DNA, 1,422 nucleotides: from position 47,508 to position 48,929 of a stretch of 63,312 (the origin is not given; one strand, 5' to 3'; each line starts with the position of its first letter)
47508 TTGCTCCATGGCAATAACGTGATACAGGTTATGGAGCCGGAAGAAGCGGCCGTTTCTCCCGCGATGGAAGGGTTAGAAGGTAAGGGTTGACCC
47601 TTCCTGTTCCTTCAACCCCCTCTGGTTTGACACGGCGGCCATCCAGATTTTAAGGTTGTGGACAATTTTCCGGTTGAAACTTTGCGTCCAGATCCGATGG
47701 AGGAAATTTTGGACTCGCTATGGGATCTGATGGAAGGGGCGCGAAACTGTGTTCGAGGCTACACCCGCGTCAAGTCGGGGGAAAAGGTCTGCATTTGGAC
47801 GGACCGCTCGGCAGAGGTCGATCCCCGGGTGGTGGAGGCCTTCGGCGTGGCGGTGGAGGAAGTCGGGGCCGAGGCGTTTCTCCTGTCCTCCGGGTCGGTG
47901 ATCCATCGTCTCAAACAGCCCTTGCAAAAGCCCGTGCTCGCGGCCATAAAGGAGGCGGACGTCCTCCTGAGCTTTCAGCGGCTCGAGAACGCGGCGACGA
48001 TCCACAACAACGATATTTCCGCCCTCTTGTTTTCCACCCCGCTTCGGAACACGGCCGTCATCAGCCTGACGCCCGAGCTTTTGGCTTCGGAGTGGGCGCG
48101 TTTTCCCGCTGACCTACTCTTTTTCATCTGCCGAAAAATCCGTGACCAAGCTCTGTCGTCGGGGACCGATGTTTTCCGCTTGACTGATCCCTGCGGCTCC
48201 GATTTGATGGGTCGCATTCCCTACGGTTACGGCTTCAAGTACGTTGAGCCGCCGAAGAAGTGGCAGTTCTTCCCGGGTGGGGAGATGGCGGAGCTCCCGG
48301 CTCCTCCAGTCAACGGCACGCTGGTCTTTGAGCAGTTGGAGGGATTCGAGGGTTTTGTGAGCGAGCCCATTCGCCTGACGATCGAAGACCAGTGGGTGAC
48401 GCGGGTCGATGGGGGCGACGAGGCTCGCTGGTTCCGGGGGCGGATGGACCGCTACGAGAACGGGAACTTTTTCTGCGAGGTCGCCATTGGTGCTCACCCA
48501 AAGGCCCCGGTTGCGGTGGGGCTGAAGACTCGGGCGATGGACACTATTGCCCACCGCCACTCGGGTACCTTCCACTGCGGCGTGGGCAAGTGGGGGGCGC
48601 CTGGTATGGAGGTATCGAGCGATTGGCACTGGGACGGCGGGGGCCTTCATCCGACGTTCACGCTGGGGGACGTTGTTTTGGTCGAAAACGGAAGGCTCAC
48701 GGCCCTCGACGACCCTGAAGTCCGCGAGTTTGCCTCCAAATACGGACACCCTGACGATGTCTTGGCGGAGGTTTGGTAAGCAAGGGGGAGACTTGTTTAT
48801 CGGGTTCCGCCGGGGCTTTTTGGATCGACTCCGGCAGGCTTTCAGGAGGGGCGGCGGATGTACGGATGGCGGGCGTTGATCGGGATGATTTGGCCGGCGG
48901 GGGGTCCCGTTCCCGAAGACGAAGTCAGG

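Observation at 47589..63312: Mosaic oxidative/decarboxylative gene island: candidate non-canonical (hetero)aromatic carboxylate catabolic pathway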

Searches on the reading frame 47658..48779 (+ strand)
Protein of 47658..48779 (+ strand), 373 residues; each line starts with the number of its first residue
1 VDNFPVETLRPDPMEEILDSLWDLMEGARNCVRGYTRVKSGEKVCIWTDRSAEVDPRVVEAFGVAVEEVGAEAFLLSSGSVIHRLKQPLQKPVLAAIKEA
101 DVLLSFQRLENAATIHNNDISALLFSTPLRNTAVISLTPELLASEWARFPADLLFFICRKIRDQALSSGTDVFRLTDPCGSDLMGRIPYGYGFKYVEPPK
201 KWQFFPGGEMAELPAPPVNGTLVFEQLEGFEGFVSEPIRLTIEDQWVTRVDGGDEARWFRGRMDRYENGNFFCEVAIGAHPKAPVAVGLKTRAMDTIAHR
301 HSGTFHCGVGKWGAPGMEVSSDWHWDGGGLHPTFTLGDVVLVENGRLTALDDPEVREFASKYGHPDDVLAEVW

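Call 4: search_protein_families(library=pfam, proteins=[window:47658-48779:+], max_evalue=0.001)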
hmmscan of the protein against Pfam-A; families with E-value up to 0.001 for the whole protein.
window:47658-48779:+ (373 aa): 0 families

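Call 5: search_protein_families(library=ncbifam, proteins=[window:47658-48779:+], max_evalue=0.01)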
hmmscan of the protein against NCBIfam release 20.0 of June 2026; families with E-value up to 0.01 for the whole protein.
window:47658-48779:+ (373 aa): 0 families

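Call 11: search_solved_structures(query=window:47658-48779:+, max_evalue=1, show_alignments=1)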
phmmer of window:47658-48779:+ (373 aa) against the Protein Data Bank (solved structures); distinct sequences matched with E-value up to 1: 1.
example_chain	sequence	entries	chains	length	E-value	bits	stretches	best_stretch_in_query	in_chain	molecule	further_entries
7cn3_A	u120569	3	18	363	1.1e-06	31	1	175-363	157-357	2,5-dihydroxypyridine 5,6-dioxygenase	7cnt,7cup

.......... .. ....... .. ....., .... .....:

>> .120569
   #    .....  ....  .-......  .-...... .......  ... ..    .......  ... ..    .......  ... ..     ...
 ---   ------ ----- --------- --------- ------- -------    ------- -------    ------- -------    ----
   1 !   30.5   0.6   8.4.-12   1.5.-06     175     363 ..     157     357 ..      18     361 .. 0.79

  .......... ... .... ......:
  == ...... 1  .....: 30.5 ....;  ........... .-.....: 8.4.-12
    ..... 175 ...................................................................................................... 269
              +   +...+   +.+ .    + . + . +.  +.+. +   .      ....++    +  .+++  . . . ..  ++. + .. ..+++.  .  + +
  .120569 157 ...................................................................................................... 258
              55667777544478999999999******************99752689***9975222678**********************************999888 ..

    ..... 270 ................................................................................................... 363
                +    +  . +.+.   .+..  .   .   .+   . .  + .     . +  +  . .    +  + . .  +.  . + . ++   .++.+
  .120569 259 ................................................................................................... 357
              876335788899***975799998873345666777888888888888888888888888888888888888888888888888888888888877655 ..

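Call 23: find_homologous_proteins(query=window:47658-48779:+, max_evalue=0.00001)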
Query window:47658-48779:+ (373 aa): 57 proteins with E <= 0.00001 among 7906 candidates.
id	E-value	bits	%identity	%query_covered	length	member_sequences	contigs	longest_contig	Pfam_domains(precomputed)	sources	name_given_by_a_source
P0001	3.2e-228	775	94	95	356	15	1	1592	PF26233.1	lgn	-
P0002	3.0e-204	696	82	96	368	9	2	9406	PF26233.1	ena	-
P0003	1.2e-197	675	82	94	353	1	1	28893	PF26233.1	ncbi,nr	ncbi:MAG: hypothetical protein HYY21_10340 [Candidatus Tectomicrobia bacterium]|nr:hypothetical prot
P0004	1.2e-197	675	80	95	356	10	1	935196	PF26233.1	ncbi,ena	-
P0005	2.0e-187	641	76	95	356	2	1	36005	PF26233.1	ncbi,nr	ncbi:MAG: hypothetical protein HYY21_11080 [Candidatus Tectomicrobia bacterium]|nr:hypothetical prot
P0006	1.8e-186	638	81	90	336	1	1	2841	PF26233.1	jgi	jgi:hypothetical protein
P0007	2.5e-185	634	75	95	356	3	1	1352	PF26233.1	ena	-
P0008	5.0e-182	623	73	95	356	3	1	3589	PF26233.1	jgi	jgi:hypothetical protein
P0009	1.3e-181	622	74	95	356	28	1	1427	PF26233.1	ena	-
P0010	6.6e-181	619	73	95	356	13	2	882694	PF26233.1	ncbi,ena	-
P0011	1.8e-129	450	69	79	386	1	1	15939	PF26233.1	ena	-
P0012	4.3e-127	442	55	94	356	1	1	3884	PF26233.1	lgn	-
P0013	1.8e-120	421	55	95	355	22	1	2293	PF26233.1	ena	-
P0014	4.8e-120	419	54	95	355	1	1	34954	PF26233.1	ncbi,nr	ncbi:MAG: hypothetical protein HYY21_09055 [Candidatus Tectomicrobia bacterium]|nr:hypothetical prot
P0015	1.2e-118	414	52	94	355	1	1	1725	PF02073.21,PF26233.1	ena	-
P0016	5.7e-118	412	53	95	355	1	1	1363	PF26233.1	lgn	-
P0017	1.7e-117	411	53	94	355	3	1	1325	PF26233.1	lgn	-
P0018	3.6e-117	410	51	95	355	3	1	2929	PF26233.1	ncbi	-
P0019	1.5e-116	408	53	95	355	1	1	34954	PF26233.1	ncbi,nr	ncbi:MAG: aminopeptidase [Candidatus Tectomicrobia bacterium]|nr:aminopeptidase [Candidatus Tectomic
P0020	1.1e-114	401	52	94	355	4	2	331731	PF26233.1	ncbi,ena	-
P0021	1.6e-112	394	51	95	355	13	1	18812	PF26233.1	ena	-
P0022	8.1e-112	392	67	66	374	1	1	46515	PF26233.1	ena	-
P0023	5.9e-105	369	49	94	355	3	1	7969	PF26233.1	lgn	-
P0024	1.1e-100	355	48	94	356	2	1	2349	PF26233.1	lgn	-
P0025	5.3e-99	350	47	94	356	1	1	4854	PF26233.1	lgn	-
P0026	1.7e-97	345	47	93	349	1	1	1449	PF26233.1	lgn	-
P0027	9.2e-94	333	46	93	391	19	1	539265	PF26233.1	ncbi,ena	-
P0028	5.0e-91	324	46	93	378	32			PF26233.1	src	-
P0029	6.0e-91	323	46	93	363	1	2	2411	PF26233.1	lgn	-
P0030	4.3e-89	317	46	93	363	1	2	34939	PF26233.1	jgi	jgi:2,5-dihydroxypyridine 5,6-dioxygenase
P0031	3.6e-88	314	43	95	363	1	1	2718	PF26233.1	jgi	jgi:2,5-dihydroxypyridine 5,6-dioxygenase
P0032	8.6e-88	313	46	94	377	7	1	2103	PF26233.1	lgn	-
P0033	7.7e-86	306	45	93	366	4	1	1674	PF26233.1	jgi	-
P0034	7.8e-85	303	45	92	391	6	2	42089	PF26233.1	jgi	jgi:2,5-dihydroxypyridine 5,6-dioxygenase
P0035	2.5e-83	298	45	93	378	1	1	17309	PF26233.1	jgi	-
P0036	7.9e-83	297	44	93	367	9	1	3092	PF26233.1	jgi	-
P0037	8.1e-81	290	43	93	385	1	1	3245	PF26233.1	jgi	jgi:hypothetical protein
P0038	2.4e-79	285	44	94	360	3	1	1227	PF26233.1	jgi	-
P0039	1.3e-77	279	44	94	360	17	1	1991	PF26233.1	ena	-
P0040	1.5e-76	276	43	94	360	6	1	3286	PF26233.1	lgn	-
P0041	1.8e-76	276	43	94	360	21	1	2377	PF26233.1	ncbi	-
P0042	5.6e-76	274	42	93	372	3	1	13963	PF26233.1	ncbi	ncbi:MAG: hypothetical protein ACE5JS_10360 [Nitrospinota bacterium]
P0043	9.8e-73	263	44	84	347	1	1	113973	PF26233.1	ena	-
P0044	3.9e-71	258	48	68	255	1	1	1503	PF26233.1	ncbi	ncbi:MAG: hypothetical protein ACE5I8_13035 [Thermodesulfobacteriota bacterium]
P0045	1.1e-62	230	38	94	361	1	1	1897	PF26233.1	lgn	-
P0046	1.8e-60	223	39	94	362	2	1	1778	PF26233.1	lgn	-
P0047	1.2e-55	207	35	94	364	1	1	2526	PF26233.1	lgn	-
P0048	1.5e-54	203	36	94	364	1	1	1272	PF26233.1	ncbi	-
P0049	4.5e-52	195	34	94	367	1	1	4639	PF26233.1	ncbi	-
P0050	9.1e-33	132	31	94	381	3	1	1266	PF26233.1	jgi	-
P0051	3.5e-16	77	28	94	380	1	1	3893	PF26233.1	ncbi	-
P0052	9.8e-15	72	26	94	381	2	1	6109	PF26233.1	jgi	jgi:hypothetical protein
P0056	3.6e-8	51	26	97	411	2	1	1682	PF26233.1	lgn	-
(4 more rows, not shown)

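Call 24: find_encoding_contigs(protein=P0004, flank=10000, max_places=2)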
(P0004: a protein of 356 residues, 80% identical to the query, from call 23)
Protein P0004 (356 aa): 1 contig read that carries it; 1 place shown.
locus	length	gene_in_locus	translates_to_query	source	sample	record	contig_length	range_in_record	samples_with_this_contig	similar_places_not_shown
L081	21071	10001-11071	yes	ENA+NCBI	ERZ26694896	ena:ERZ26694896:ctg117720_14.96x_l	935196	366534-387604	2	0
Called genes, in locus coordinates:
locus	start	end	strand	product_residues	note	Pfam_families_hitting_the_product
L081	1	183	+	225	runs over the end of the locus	PF00857:Isochorismatase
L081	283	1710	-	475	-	PF20695:UbiD_N, PF01977:UbiD, PF20696:UbiD_C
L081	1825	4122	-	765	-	PF01315:Ald_Xan_dh_C, PF02738:MoCoBD_1, PF20256:MoCoBD_2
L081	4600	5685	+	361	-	PF06500:FrsA-like, PF20434:BD-FAE (faint), PF00561:Abhydrolase_1 (faint), PF12146:Hydrolase_4 (faint), PF03959:FSH1 (weak), PF00326:Peptidase_S9, PF01738:DLH, PF08840:BAAT_C (weak), +1 more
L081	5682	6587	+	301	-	PF01321:Creatinase_N, PF00557:Peptidase_M24 (weak)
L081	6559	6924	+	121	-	-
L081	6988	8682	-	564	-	PF02776:TPP_enzyme_N, PF00205:TPP_enzyme_M, PF02775:TPP_enzyme_C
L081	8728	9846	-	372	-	PF02129:Peptidase_S15 (faint), PF06500:FrsA-like, PF12697:Abhydrolase_6 (weak), PF12146:Hydrolase_4 (faint), PF00326:Peptidase_S9, PF01738:DLH (weak)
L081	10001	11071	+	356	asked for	PF26233:NicX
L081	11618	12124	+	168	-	PF09084:NMT1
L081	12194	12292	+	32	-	-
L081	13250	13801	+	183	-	PF01557:FAA_hydrolase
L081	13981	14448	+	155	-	PF13474:SnoaL_3, PF14534:DUF4440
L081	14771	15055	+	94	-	PF14076:DUF4258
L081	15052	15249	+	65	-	PF10049:DUF2283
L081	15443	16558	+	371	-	PF03783:CsgG, PF13174:TPR_6 (faint), PF14559:TPR_19 (faint), PF13432:TPR_16 (weak), PF13424:TPR_12, PF13176:TPR_7 (weak), PF13374:TPR_10, PF13424:TPR_12, +6 more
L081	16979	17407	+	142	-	-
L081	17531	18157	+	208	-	-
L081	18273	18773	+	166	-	PF01797:Y1_Tnp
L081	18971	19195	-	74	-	PF01206:TusA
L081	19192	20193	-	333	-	PF04143:Sulf_transp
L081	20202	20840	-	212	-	PF00581:Rhodanese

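Call 25: find_encoding_contigs(protein=P0003, flank=10000, max_places=2)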
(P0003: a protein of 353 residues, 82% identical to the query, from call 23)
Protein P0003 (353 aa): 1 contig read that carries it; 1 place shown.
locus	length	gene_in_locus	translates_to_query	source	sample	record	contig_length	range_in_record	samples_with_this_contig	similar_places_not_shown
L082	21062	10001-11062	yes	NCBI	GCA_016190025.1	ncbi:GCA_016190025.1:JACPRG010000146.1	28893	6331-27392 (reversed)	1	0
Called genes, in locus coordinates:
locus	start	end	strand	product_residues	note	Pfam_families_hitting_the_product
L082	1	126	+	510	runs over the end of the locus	PF22039:HUTI_composite_bact (weak), PF01979:Amidohydro_1, PF07969:Amidohydro_3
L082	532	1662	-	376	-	PF00933:Glyco_hydro_3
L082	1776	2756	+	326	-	PF01926:MMR_HSR1, PF02421:FeoB_N, PF02824:TGS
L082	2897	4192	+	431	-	PF27126:NmeDI_C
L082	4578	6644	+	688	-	PF03190:Thioredox_DsbH, PF13098:Thioredoxin_2 (weak), PF13899:Thioredoxin_7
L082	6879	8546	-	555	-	PF02776:TPP_enzyme_N, PF00205:TPP_enzyme_M, PF02775:TPP_enzyme_C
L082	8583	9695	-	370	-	PF06500:FrsA-like, PF12146:Hydrolase_4 (faint), PF02129:Peptidase_S15 (faint), PF12697:Abhydrolase_6, PF00561:Abhydrolase_1 (faint), PF00326:Peptidase_S9, PF01738:DLH (weak), PF05448:AXE1 (weak), +1 more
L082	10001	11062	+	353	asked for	PF26233:NicX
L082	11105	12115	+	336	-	PF09084:NMT1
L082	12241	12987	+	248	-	PF17645:Amdase, PF01177:Asp_Glu_race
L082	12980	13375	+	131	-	PF00903:Glyoxalase, PF13468:Glyoxalase_3, PF13669:Glyoxalase_4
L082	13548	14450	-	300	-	PF02548:Pantoate_transf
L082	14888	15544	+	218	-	PF00149:Metallophos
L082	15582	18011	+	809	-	PF08206:OB_RNB, PF17876:CSD2, PF00773:RNB, PF00575:S1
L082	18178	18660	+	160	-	PF08238:Sel1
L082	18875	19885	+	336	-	PF09084:NMT1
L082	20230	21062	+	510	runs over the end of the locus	PF22039:HUTI_composite_bact, PF01979:Amidohydro_1, PF07969:Amidohydro_3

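Call 27: find_encoding_contigs(protein=P0010, flank=10000, max_places=2)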
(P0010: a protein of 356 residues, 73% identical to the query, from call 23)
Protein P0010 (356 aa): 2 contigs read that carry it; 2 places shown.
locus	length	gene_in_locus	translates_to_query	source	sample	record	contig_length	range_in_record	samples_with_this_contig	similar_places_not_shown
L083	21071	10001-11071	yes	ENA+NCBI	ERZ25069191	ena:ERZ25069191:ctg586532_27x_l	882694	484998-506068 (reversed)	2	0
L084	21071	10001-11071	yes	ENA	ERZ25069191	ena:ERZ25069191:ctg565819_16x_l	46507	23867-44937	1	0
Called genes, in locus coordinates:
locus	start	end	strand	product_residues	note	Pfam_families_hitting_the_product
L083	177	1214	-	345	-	PF09084:NMT1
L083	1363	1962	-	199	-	-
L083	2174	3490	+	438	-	PF14512:TM1586_NiRdase (faint), PF00881:Nitroreductase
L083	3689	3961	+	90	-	-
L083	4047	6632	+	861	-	PF04879:Molybdop_Fe4S4, PF00384:Molybdopterin, PF01568:Molydop_binding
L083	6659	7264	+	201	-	PF00037:Fer4 (faint), PF12797:Fer4_2 (weak), PF12837:Fer4_6 (faint), PF12838:Fer4_7 (faint), PF13187:Fer4_9 (faint), PF13237:Fer4_10 (faint), PF13247:Fer4_11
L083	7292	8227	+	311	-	PF03916:NrfD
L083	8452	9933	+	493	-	PF07969:Amidohydro_3 (faint), PF01979:Amidohydro_1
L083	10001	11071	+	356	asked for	PF26233:NicX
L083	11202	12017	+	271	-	PF13030:DUF3891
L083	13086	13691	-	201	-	-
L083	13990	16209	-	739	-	PF04851:ResIII, PF18766:SWI2_SNF2, PF22679:T1R_D3-like, PF11867:T1RH-like_C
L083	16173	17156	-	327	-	PF04313:HSDR_N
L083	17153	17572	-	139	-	PF01850:PIN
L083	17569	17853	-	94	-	-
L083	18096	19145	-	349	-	-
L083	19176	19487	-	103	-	-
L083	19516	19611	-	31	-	-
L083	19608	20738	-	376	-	-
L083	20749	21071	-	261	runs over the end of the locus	-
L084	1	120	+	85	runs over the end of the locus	-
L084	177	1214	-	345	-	PF09084:NMT1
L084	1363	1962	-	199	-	-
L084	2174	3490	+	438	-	PF14512:TM1586_NiRdase (faint), PF00881:Nitroreductase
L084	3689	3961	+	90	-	-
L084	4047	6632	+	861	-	PF04879:Molybdop_Fe4S4, PF00384:Molybdopterin, PF01568:Molydop_binding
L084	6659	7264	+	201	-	PF00037:Fer4 (faint), PF12797:Fer4_2 (weak), PF12837:Fer4_6 (faint), PF12838:Fer4_7 (faint), PF13187:Fer4_9 (faint), PF13237:Fer4_10 (faint), PF13247:Fer4_11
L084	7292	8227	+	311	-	PF03916:NrfD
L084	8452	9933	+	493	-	PF07969:Amidohydro_3 (faint), PF01979:Amidohydro_1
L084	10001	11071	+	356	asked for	PF26233:NicX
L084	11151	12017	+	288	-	PF13030:DUF3891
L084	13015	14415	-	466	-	PF13701:DDE_Tnp_1_4, PF01609:DDE_Tnp_1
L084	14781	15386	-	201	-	-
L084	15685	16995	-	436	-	PF22679:T1R_D3-like, PF11867:T1RH-like_C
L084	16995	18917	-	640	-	PF04313:HSDR_N, PF04851:ResIII, PF18766:SWI2_SNF2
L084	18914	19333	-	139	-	PF01850:PIN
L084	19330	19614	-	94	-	-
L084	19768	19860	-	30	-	-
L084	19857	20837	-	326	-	-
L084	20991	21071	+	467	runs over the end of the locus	PF13701:DDE_Tnp_1_4, PF01609:DDE_Tnp_1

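Call 40: find_related_loci(query=A2, collection=metagenome_contigs, flank=10000)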
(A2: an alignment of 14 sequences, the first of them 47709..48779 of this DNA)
Query A2 (356 aa) in metagenome_contigs; peptide patterns used: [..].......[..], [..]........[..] (x = any residue, [..] = any of these).
168 stretches matched a pattern; 29 encode a relative of the query (tblastn E <= 1e-3); 29 distinct loci.
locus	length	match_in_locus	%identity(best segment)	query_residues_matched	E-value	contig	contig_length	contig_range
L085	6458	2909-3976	96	1-356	0e+0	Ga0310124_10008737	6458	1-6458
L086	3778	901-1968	74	1-356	0e+0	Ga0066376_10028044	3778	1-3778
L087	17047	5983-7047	54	1-356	4e-124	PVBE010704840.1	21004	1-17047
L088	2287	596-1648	51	1-352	3e-123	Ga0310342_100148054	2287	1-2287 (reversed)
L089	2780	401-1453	51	1-352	2e-121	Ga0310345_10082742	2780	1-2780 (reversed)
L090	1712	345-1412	46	6-353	1e-101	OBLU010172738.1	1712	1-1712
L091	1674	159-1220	45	7-353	2e-96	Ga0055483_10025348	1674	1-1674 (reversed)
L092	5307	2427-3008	70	1-194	2e-90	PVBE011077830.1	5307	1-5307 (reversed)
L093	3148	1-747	53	107-356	8e-86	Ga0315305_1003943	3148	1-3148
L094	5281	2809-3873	34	6-354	3e-60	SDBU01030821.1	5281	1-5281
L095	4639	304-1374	34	4-354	1e-57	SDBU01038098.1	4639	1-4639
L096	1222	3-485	54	193-355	4e-55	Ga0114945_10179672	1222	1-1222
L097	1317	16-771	36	113-355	1e-44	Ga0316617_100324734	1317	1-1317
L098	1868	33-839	34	96-355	2e-41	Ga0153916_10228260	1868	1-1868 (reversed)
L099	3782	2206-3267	30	1-353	2e-37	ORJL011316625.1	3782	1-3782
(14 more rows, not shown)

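Call 44: predict_structure(alignment_id=A1)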
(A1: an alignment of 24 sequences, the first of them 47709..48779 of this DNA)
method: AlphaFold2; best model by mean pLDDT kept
length: 356 residues; sequences in the alignment: 24
mean_pLDDT: 94.1   pTM: 0.92
mean pLDDT of the five models: 94.1, 93.9, 93.9, 93.1, 93.1
residues with pLDDT >= 90: 306; 70-90: 43; 50-70: 6; < 50: 1
segments of 3 or more residues with pLDDT < 50: none
pLDDT, mean of each block of 10 residues (from residue 1): 86 97 98 93 98 98 87 96 98 91 91 97 97 97 97 97 97 86 93 94 98 95 98 98 95 95 95 91 95 75 86 97 97 98 98 88
secondary structure, 60 per line:
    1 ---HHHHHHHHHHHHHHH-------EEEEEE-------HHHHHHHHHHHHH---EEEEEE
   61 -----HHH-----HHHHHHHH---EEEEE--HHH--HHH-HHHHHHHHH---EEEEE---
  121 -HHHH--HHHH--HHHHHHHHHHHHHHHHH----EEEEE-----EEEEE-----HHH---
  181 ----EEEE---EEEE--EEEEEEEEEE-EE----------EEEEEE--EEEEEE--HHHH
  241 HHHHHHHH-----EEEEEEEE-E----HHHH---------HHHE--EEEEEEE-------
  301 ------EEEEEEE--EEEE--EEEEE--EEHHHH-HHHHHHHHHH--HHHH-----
elements in order: H4-18 E26-31 H39-51 E55-60 H74-81 E85-89 H101-109 E113-117 H122-125 H128-131 H134-150 E155-159 E165-169 E185-188 E192-195 E198-207 E221-226 E229-234 H237-248 E254-261 H268-271 E287-293 E307-313 E316-319 E322-326 H331-334 H336-345 H348-351
